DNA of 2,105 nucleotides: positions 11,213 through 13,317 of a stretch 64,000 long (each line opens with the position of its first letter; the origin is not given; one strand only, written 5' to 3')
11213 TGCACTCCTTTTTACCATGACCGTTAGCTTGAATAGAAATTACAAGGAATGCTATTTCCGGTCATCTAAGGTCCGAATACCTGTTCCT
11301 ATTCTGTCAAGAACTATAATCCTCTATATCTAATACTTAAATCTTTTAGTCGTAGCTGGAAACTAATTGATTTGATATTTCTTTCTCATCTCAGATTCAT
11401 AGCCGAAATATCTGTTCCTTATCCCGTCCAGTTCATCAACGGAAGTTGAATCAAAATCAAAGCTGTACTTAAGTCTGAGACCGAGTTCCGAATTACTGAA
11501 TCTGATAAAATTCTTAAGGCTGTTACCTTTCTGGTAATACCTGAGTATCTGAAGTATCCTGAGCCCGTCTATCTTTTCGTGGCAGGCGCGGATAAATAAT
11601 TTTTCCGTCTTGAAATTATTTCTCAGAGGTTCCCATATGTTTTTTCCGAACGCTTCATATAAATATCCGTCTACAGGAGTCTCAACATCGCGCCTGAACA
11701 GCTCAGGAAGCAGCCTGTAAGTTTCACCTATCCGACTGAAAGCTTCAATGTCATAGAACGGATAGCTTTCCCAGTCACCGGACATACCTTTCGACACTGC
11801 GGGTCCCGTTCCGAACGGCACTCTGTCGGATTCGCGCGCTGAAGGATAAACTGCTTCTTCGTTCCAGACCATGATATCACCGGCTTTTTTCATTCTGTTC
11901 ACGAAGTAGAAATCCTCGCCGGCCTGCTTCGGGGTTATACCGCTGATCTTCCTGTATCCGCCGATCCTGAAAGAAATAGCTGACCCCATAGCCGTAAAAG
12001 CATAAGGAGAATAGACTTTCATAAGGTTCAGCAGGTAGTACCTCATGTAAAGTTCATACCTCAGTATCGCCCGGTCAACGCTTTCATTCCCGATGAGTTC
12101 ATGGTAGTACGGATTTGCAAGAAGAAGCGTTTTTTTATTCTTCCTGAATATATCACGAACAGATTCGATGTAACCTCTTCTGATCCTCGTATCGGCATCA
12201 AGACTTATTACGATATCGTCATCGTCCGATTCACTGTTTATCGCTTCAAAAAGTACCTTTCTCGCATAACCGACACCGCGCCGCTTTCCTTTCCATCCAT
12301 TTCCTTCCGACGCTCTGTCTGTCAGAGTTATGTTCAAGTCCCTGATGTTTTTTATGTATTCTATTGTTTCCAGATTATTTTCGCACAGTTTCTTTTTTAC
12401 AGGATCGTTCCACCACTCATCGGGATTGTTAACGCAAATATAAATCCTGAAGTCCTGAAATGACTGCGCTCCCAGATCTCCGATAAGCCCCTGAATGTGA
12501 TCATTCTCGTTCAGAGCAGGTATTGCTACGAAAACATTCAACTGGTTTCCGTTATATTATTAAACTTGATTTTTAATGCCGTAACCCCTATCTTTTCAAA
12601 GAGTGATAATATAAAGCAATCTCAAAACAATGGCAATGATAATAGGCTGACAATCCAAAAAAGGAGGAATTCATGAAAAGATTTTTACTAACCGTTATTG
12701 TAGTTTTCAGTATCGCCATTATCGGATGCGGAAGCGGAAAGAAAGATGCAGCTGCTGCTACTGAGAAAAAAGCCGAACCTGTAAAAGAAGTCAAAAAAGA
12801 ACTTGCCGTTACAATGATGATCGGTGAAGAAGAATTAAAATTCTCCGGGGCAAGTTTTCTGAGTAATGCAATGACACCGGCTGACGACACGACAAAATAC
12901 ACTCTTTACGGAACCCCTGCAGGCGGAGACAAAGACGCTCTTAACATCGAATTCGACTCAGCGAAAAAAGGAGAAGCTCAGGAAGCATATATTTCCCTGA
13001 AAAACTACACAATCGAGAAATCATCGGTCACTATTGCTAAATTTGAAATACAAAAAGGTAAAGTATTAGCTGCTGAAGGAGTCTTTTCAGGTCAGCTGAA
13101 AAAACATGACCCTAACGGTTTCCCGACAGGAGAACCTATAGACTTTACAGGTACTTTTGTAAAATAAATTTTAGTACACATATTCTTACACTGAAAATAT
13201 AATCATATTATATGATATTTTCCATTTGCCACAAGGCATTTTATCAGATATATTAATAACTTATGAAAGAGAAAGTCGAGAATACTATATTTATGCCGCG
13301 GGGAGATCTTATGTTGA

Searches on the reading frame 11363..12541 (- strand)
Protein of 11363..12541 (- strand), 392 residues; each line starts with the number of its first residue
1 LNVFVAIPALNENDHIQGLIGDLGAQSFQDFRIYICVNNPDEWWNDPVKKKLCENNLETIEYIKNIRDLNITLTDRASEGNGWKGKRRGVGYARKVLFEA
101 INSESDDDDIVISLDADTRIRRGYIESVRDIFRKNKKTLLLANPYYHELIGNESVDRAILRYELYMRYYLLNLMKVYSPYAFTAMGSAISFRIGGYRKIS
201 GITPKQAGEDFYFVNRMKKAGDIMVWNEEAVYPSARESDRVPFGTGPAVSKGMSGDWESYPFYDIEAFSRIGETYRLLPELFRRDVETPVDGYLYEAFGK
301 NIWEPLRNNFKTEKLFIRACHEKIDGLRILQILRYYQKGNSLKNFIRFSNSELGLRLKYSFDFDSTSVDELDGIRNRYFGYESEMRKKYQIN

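Call 5: search_protein_families(library=pfam, proteins=[window:11363-12541:-], max_evalue=0.01)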
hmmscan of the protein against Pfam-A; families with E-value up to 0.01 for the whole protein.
window:11363-12541:- (392 aa): 2 families
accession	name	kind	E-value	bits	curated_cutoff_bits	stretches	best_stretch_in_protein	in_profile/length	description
PF13632.12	Glyco_trans_2_3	-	2.4e-05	24.7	27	1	110-232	1-122/198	Glycosyl transferase family group 2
PF00535.33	Glycos_transf_2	-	7.1e-05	23.2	23.3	0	86-158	62-129/168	Glycosyl transferase family 2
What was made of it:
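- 11363..12541 (-): Right flanking host gene: GT2-like glycosyltransferase, 392 aa. Pfam PF13632/PF00535 near the cut-off (call 5).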

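Call 6: search_protein_families(library=padloc, proteins=[window:11363-12541:-], max_evalue=0.01)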
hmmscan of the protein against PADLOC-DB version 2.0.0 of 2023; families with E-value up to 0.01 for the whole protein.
window:11363-12541:- (392 aa): 0 families

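Call 17: find_homologous_proteins(query=window:11363-12538:-)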
Query window:11363-12538:- (391 aa): 4755 proteins with E <= 0.001 among 7825 candidates; the best 120 are listed.
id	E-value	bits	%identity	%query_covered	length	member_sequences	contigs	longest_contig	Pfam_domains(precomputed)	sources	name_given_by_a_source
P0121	3.3e-265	897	100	100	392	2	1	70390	PF13632.13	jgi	-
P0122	2.9e-191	654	71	99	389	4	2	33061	PF00535.33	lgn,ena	-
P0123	3.1e-188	644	70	100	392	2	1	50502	PF00535.33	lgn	-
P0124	4.0e-187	640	69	99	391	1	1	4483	PF00535.33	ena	-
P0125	6.2e-187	639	70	99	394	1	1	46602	PF13632.13,PF00535.33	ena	-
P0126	8.4e-186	636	68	100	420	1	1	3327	PF00535.33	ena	-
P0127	1.2e-185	635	70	98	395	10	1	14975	PF13632.13,PF00535.33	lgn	-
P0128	1.2e-185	635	70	98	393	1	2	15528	PF13632.13,PF00535.33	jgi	-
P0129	3.9e-184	630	69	99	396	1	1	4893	PF00535.33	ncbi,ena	-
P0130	4.8e-184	630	69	99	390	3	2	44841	-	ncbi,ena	-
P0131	9.9e-184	629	67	99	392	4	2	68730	PF00535.33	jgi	jgi:glycosyltransferase involved in cell wall biosynthesis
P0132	2.0e-183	628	68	99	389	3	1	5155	PF00535.33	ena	-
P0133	2.1e-182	624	70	98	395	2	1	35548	PF00535.33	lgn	-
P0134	7.2e-182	623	68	99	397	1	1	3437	-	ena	-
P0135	1.6e-181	622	67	99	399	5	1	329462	PF00535.33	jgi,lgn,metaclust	metaclust:\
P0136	1.9e-181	621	68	98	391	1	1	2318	PF00535.33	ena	-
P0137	2.1e-181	621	68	99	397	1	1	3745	PF00535.33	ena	-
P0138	3.9e-181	620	68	99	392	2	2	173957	PF00535.33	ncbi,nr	ncbi:MAG TPA: hypothetical protein PLK90_00885 [Clostridiales bacterium]|nr:hypothetical protein [Cl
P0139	6.7e-181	620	68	99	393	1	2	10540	PF00535.33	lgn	-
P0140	2.9e-180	617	66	100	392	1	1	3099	PF00535.33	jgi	jgi:hypothetical protein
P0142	1.5e-177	608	67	99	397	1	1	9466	PF13632.13,PF00535.33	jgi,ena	-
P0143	1.5e-176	605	65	99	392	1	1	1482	PF13641.13,PF00535.33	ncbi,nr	ncbi:MAG: glycosyltransferase family 2 protein [Candidatus Delongbacteria bacterium]|nr:glycosyltran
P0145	2.1e-175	601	65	99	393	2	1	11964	PF13632.13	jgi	-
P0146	3.7e-175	601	65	99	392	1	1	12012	PF13641.13,PF00535.33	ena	-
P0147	5.1e-174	597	65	99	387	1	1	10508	PF00535.33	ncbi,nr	ncbi:MAG: glycosyltransferase family 2 protein, partial [Candidatus Delongbacteria bacterium]|nr:gly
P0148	9.6e-174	596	66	99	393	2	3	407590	PF00535.33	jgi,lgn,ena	-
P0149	9.9e-174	596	64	99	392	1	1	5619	PF13641.13,PF00535.33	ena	-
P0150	5.6e-173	593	65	99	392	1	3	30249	PF13632.13,PF00535.33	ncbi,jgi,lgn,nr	ncbi:MAG: glycosyltransferase family 2 protein [Candidatus Delongbacteria bacterium]|jgi:glycosyltra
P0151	1.5e-172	592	64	99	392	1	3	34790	PF13632.13,PF13641.13,PF00535.33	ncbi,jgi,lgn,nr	ncbi:MAG: glycosyltransferase family 2 protein [Candidatus Delongbacteria bacterium]|jgi:cellulose s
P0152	5.7e-172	590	65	98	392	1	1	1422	PF13641.13,PF00535.33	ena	-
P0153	1.9e-170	585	63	99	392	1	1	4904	PF00535.33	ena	-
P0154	2.2e-170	585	62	99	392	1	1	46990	PF13632.13,PF00535.33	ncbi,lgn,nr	ncbi:MAG: glycosyltransferase [Candidatus Delongbacteria bacterium]|nr:glycosyltransferase [Candidat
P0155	1.8e-158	546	73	84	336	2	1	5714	PF13632.13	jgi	jgi:hypothetical protein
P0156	2.6e-124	433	48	99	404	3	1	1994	PF13632.13,PF00535.33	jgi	jgi:glycosyltransferase involved in cell wall biosynthesis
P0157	1.3e-123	431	47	99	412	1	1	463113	PF00535.33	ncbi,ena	-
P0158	8.2e-123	428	47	99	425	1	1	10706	PF13632.13,PF13641.13,PF00535.33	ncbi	-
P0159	1.6e-121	424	48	100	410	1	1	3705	PF13632.13,PF00535.33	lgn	-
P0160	2.2e-120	420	49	98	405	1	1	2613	PF00535.33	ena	-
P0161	2.5e-120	420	49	94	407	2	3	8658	PF13632.13,PF00535.33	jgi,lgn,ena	-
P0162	7.4e-120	419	46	100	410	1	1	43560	PF00535.33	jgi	jgi:glycosyltransferase involved in cell wall biosynthesis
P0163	1.5e-119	417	49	98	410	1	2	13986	PF13632.13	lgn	-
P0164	3.6e-119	416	48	98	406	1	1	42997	PF13632.13,PF00535.33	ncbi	-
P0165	5.4e-119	416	47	99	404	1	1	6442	PF13632.13,PF00535.33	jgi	jgi:glycosyltransferase involved in cell wall biosynthesis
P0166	1.3e-118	414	48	99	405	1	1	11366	PF00535.33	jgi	jgi:glycosyltransferase involved in cell wall biosynthesis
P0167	1.6e-118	414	48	96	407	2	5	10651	PF13632.13,PF00535.33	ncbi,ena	-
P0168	1.8e-118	414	47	99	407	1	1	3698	PF13632.13,PF00535.33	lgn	-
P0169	2.1e-118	414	47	99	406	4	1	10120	PF13632.13,PF00535.33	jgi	-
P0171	1.1e-117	411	48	99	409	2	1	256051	PF00535.33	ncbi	-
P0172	1.1e-117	411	48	99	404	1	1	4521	PF13632.13,PF00535.33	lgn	-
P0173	1.4e-117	411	48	100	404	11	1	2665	PF13632.13,PF00535.33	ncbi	-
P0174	1.5e-117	411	46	98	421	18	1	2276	PF13641.13,PF00535.33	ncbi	-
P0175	1.9e-117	411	46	99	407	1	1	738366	PF13632.13,PF00535.33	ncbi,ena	-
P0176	3.5e-117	410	46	98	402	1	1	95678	PF13632.13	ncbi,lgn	-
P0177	5.3e-117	409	47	99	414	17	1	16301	PF13632.13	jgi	-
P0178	5.4e-117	409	46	98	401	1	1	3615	PF13632.13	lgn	-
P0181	1.5e-116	408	45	98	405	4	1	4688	PF00535.33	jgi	jgi:glycosyltransferase involved in cell wall biosynthesis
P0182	1.8e-116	407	47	99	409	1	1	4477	PF13632.13,PF00535.33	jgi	jgi:hypothetical protein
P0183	3.8e-116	406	44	98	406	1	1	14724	PF13632.13,PF00535.33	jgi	-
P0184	5.3e-116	406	46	98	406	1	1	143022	PF13632.13,PF00535.33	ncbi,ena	-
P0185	6.4e-116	406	46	99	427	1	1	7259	PF13632.13,PF13641.13,PF00535.33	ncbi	-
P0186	1.3e-115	405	45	99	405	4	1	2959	PF13632.13,PF00535.33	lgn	-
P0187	1.3e-115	405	46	98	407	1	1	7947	PF00535.33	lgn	-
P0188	1.4e-115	404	46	98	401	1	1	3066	PF13632.13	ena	-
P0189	1.6e-115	404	47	98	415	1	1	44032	PF13632.13,PF00535.33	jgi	-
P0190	1.6e-115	404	47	99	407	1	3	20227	PF00535.33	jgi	-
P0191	1.9e-115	404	44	98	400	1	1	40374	PF13632.13,PF13641.13,PF00535.33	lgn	-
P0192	1.9e-115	404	46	98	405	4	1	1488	PF00535.33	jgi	jgi:glycosyltransferase involved in cell wall biosynthesis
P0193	2.0e-115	404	47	100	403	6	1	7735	PF13632.13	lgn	-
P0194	2.1e-115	404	48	96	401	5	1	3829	PF13632.13,PF00535.33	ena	-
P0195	2.3e-115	404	47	99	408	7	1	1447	PF00535.33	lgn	-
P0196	2.7e-115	403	46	99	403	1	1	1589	PF13632.13,PF00535.33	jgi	jgi:hypothetical protein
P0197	2.8e-115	403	47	100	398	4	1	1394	PF13632.13,PF00535.33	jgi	-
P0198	3.0e-115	403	48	96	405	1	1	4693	PF00535.33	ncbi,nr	ncbi:MAG: glycosyltransferase [Bacteroidales bacterium]|nr:glycosyltransferase [Bacteroidales bacter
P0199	3.0e-115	403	47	100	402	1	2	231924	PF13632.13,PF00535.33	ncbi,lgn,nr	ncbi:MAG: hypothetical protein NTX61_10170 [Bacteroidetes bacterium]|nr:hypothetical protein [Bacter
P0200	3.5e-115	403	45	98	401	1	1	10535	PF13632.13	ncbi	-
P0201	5.0e-115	403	45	98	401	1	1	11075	PF13632.13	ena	-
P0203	8.2e-115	402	44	99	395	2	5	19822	PF13632.13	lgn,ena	-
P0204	8.8e-115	402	47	100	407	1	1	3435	PF00535.33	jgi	jgi:glycosyltransferase involved in cell wall biosynthesis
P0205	9.3e-115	402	48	96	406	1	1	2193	PF13632.13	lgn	-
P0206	9.4e-115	402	47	99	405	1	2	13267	PF13641.13,PF00535.33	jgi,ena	jgi:glycosyltransferase involved in cell wall biosynthesis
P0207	1.3e-114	401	46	99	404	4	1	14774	PF13632.13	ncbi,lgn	ncbi:MAG: glycosyltransferase family 2 protein [Bacteroidales bacterium]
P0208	1.5e-114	401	46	96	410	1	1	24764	PF13632.13,PF00535.33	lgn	-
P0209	1.8e-114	401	48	96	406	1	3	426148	PF00535.33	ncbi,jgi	jgi:hypothetical protein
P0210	1.8e-114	401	46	98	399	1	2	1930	PF13632.13,PF00535.33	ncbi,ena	-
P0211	1.9e-114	401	46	98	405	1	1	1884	PF13632.13,PF00535.33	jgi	jgi:hypothetical protein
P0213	2.5e-114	400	47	96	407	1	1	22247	PF13632.13,PF00535.33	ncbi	ncbi:glycosyltransferase [Bacteroidota bacterium]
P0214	2.7e-114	400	47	99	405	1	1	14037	PF13641.13,PF00535.33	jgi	jgi:glycosyltransferase involved in cell wall biosynthesis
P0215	3.3e-114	400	51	86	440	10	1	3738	PF13632.13,PF00535.33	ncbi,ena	-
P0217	3.7e-114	400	46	98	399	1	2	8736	PF13632.13,PF00535.33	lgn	-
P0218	3.8e-114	400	46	98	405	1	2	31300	PF13632.13,PF00535.33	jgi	jgi:hypothetical protein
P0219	3.8e-114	400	47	96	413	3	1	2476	PF13632.13,PF00535.33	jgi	jgi:glycosyltransferase involved in cell wall biosynthesis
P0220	4.3e-114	400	47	99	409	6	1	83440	PF13632.13,PF00535.33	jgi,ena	-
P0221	5.6e-114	399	48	99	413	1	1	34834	PF00535.33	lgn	-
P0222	5.8e-114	399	47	96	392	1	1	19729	PF00535.33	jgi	jgi:glycosyltransferase involved in cell wall biosynthesis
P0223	7.2e-114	399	46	95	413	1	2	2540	PF13632.13,PF00535.33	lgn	-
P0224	7.3e-114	399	46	98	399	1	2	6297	PF13632.13,PF00535.33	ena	-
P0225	8.0e-114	399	46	98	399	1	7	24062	PF13632.13,PF00535.33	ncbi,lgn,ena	-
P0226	8.3e-114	399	46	98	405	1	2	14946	PF13632.13,PF00535.33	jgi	jgi:hypothetical protein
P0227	8.5e-114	399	44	99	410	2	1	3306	PF13632.13,PF00535.33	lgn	-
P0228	1.1e-113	398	46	98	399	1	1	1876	PF13632.13,PF00535.33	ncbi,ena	-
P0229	1.2e-113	398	46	98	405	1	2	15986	PF00535.33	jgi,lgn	jgi:glycosyltransferase involved in cell wall biosynthesis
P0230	1.2e-113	398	46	98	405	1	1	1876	PF13632.13,PF00535.33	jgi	jgi:hypothetical protein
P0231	1.4e-113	398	45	100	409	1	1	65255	PF13632.13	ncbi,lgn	-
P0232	1.4e-113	398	46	98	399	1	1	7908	PF13632.13,PF00535.33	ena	-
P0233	1.5e-113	398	46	98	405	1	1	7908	PF13632.13,PF00535.33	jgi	jgi:hypothetical protein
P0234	1.6e-113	398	46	98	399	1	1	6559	PF13632.13,PF00535.33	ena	-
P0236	1.7e-113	398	46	98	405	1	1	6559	PF13632.13,PF00535.33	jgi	jgi:hypothetical protein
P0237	1.8e-113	397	46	99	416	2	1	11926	PF00535.33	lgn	-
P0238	1.9e-113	397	45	99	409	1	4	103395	PF00535.33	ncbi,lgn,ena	ncbi:MAG: hypothetical protein WCO63_07315 [Bacteroidota bacterium]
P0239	2.1e-113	397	46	98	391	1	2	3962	PF13632.13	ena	-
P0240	2.2e-113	397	45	99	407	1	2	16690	PF00535.33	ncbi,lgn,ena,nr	ncbi:MAG: glycosyltransferase [Bacteroidales bacterium]|nr:glycosyltransferase [Bacteroidales bacter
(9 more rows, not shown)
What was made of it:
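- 11363..12541 (-): Homologues at 62-71% identity are annotated GT2, several from Candidatus Delongbacteria (call 17).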

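Call 21: find_related_loci(query=window:11363-12538:-, collection=metagenome_contigs, flank=8000)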
Query window:11363-12538:- (391 aa) in metagenome_contigs; peptide patterns used: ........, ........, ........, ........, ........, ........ (x = any residue, [..] = any of these).
138 stretches matched a pattern; 48 encode a relative of the query (tblastn E <= 1e-3); 48 distinct loci.
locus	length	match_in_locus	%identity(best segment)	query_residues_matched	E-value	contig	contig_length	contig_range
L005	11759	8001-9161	71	1-387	0e+0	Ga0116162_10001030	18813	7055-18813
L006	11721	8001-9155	70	3-387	0e+0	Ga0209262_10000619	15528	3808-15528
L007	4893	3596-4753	69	2-387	0e+0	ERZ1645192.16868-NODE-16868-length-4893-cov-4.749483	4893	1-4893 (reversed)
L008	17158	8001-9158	67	2-387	0e+0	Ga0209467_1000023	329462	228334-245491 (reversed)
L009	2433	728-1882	71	2-386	0e+0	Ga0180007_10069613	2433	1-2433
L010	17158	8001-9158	68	2-387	0e+0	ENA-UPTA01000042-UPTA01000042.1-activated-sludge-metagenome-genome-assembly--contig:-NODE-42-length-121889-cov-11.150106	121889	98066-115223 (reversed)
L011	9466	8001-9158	65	2-387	1e-179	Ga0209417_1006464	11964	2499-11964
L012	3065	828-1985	65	2-387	0e+0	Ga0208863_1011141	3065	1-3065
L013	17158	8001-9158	66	2-387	8e-177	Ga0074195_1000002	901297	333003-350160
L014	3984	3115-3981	71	2-290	1e-135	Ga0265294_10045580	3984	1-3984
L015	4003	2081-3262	43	1-388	4e-109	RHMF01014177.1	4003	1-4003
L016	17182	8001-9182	40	2-391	3e-107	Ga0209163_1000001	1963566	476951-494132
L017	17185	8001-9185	40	1-391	2e-94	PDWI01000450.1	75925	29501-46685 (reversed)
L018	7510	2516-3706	41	2-387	3e-94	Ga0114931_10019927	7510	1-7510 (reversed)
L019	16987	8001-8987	30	2-334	7e-39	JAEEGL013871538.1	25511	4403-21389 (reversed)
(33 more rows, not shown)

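Call 64: search_protein_families(library=ncbifam, proteins=[window:11363-12538:-], max_evalue=0.01)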
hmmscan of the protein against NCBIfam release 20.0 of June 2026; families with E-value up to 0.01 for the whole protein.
window:11363-12538:- (391 aa): 1 family
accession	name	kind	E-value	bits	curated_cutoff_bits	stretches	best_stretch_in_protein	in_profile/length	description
TIGR04283.1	glyco_like_mftF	equivalog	0.0019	17.8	182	0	110-235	76-187/221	TIGR04283 family arsenosugar biosynthesis glycosyltransferase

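Call 66: find_encoding_contigs(protein=P0122, flank=6000, max_places=2)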
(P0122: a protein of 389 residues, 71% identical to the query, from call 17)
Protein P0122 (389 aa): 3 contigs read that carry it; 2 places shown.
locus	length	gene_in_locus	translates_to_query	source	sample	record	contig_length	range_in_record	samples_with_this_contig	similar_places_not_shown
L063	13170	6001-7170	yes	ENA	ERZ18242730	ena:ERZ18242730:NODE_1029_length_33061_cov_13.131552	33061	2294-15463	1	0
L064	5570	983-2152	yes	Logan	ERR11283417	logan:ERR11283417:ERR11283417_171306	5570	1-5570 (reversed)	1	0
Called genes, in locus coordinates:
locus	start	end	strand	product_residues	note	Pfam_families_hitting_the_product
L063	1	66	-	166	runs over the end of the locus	PF00578:AhpC-TSA, PF08534:Redoxin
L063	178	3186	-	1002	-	PF04231:Endonuclease_1, PF03160:Calx-beta (weak)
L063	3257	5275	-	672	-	PF02012:BNR (faint), PF15902:Sortilin-Vps10 (faint)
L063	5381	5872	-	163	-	-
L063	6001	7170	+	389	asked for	PF00535:Glycos_transf_2 (weak)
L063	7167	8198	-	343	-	PF13480:Acetyltransf_6 (weak)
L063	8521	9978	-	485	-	PF02386:TrkH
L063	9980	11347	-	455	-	PF00070:Pyr_redox (faint), PF02254:TrkA_N, PF03807:F420_oxidored (faint), PF07992:Pyr_redox_2 (faint), PF13241:NAD_binding_7 (faint), PF02080:TrkA_C, PF02254:TrkA_N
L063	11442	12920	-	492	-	PF08668:HDOD, PF00990:GGDEF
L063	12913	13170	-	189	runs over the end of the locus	PF03602:Cons_hypoth95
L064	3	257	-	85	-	?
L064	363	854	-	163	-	-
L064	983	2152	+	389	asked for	PF00535:Glycos_transf_2 (weak)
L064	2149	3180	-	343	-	PF13480:Acetyltransf_6 (weak)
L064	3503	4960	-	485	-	PF02386:TrkH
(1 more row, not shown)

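Call 67: find_encoding_contigs(protein=P0123, flank=6000, max_places=2)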
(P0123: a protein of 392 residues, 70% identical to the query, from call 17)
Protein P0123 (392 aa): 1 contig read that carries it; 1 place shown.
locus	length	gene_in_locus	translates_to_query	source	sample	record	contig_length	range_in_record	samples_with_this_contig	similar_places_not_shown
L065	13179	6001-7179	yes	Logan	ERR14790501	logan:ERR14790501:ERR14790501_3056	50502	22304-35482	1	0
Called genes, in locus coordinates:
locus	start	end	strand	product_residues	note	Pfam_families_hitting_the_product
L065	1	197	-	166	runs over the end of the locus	PF00578:AhpC-TSA, PF08534:Redoxin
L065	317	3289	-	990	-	PF04231:Endonuclease_1, PF03160:Calx-beta (weak), PF13205:Big_5 (faint)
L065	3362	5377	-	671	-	PF02012:BNR (faint), PF25852:DUF6242_C (weak), PF15902:Sortilin-Vps10 (weak)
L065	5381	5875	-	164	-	-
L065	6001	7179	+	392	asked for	PF00535:Glycos_transf_2 (faint)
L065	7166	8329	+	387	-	PF01139:RtcB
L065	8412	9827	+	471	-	PF13231:PMT_2 (weak)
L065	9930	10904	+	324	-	PF01380:SIS, PF00571:CBS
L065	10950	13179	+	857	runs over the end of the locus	PF01624:MutS_I, PF05188:MutS_II, PF05192:MutS_III, PF05190:MutS_IV, PF00488:MutS_V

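Call 68: find_encoding_contigs(protein=P0125, flank=6000, max_places=2)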
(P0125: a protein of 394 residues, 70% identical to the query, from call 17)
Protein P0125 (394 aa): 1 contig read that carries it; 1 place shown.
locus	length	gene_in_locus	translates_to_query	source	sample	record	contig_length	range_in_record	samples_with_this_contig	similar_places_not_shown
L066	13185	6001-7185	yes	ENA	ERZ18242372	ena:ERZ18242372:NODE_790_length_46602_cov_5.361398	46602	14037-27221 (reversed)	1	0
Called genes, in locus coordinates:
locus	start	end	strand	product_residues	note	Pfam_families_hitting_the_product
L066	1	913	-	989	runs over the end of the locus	PF04231:Endonuclease_1, PF03160:Calx-beta (weak), PF13205:Big_5 (faint)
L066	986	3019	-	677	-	PF14870:PSII_BNR (faint), PF02012:BNR (faint), PF15902:Sortilin-Vps10 (faint), PF25852:DUF6242_C (weak)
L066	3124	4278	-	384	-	PF13353:Fer4_12, PF04055:Radical_SAM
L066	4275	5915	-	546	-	-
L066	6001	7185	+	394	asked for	PF00535:Glycos_transf_2 (faint), PF13632:Glyco_trans_2_3 (faint)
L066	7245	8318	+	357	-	PF25917:BSH_RND, PF25973:BSH_CzcB (weak), PF25885:HH_EMRA (faint), PF25876:HH_MFP_RND (weak), PF25967:RND-MFP_C (weak), PF25989:YknX_C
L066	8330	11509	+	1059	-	PF00873:ACR_tran, PF02355:SecD_SecF_C (faint), PF03176:MMPL (faint)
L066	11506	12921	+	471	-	PF13231:PMT_2 (weak)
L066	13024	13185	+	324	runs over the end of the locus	PF01380:SIS, PF00571:CBS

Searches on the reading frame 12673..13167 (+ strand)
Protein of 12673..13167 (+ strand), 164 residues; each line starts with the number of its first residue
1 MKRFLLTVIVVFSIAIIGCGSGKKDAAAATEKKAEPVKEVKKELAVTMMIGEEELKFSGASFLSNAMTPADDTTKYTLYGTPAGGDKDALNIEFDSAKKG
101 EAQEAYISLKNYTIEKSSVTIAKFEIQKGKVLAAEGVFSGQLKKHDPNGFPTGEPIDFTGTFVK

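Call 5: search_protein_families(library=pfam, proteins=[window:12673-13167:+], max_evalue=0.01)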
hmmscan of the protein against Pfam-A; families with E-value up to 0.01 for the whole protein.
window:12673-13167:+ (164 aa): 0 families

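Call 64: search_protein_families(library=ncbifam, proteins=[window:12673-13164:+], max_evalue=0.01)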
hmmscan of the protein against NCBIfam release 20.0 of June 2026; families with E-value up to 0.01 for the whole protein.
window:12673-13164:+ (164 aa): 1 family
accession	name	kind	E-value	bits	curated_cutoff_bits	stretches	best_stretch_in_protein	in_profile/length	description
NF050142.1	PG1828_fam_lipo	equivalog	0.00057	20.6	50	1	1-38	1-38/59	PG1828 family lipoprotein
